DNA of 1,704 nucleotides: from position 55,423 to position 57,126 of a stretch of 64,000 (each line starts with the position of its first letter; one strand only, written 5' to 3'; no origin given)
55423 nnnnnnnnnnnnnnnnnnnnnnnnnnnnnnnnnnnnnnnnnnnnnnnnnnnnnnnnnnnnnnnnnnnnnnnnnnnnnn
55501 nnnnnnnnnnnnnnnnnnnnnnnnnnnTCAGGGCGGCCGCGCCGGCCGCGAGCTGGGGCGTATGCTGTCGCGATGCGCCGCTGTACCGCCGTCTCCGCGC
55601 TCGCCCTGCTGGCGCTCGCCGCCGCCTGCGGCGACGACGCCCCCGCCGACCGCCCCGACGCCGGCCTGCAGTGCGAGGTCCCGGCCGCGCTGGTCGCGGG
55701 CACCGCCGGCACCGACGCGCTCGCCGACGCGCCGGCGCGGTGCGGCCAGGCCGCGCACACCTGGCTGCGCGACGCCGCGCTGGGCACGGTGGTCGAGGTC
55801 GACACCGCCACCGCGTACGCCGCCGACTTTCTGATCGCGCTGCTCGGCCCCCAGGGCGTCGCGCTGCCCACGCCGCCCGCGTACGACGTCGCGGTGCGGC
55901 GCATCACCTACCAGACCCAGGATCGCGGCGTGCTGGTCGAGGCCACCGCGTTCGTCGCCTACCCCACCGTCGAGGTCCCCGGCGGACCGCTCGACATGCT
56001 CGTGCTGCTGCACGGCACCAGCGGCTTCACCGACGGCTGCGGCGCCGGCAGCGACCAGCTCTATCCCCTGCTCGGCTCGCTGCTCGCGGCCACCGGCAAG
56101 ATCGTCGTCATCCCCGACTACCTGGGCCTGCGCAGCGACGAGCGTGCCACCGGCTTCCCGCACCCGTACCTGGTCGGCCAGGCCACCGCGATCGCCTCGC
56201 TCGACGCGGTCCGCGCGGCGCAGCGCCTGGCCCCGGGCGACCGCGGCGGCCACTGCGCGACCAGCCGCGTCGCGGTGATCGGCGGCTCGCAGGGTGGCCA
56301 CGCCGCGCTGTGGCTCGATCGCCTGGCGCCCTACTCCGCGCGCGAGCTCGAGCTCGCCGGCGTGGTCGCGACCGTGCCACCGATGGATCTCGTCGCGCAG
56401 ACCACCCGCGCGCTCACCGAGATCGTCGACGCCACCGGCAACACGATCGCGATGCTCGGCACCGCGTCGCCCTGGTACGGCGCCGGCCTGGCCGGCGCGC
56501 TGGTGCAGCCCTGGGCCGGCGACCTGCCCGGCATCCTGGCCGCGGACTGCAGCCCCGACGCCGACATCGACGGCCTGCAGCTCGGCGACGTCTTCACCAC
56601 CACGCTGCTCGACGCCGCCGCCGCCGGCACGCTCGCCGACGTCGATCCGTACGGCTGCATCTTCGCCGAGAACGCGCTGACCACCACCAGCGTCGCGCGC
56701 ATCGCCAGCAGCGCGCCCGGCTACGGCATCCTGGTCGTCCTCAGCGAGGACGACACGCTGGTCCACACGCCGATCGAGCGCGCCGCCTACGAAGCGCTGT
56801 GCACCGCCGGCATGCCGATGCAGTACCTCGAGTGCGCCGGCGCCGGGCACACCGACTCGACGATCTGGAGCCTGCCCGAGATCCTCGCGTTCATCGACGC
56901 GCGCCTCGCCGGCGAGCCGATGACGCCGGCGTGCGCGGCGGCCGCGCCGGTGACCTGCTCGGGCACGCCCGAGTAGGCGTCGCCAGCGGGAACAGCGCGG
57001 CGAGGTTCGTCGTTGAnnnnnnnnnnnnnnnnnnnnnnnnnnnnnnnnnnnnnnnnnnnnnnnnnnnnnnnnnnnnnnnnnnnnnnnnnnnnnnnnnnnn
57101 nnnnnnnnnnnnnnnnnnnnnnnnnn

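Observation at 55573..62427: Four-gene exopolymer O-acetylation module: LIP-type lipase lipoprotein, two SGNH/GDSL proteins and an MBOAT with an extra C-terminal membrane domain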

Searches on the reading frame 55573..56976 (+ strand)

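Call 6: search_protein_families(library=pfam, proteins=[window:55573-56976:+], max_evalue=0.1)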
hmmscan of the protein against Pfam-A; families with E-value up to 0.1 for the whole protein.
window:55573-56976:+ (467 aa): 3 families
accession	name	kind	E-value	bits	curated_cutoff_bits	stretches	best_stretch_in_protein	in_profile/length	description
PF03583.20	LIP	-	3.1e-19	69.9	23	2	172-281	23-120/286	Secretory lipase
PF07859.19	Abhydrolase_3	-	0.0063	16.7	25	1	208-283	48-121/210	alpha/beta hydrolase fold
PF00326.27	Peptidase_S9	-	0.0093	15.9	22.6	0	170-283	9-114/213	Prolyl oligopeptidase family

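Call 7: search_protein_families(library=ncbifam, proteins=[window:55573-56976:+], max_evalue=0.1)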
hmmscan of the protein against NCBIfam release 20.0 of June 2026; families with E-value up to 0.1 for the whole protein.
window:55573-56976:+ (467 aa): 0 families
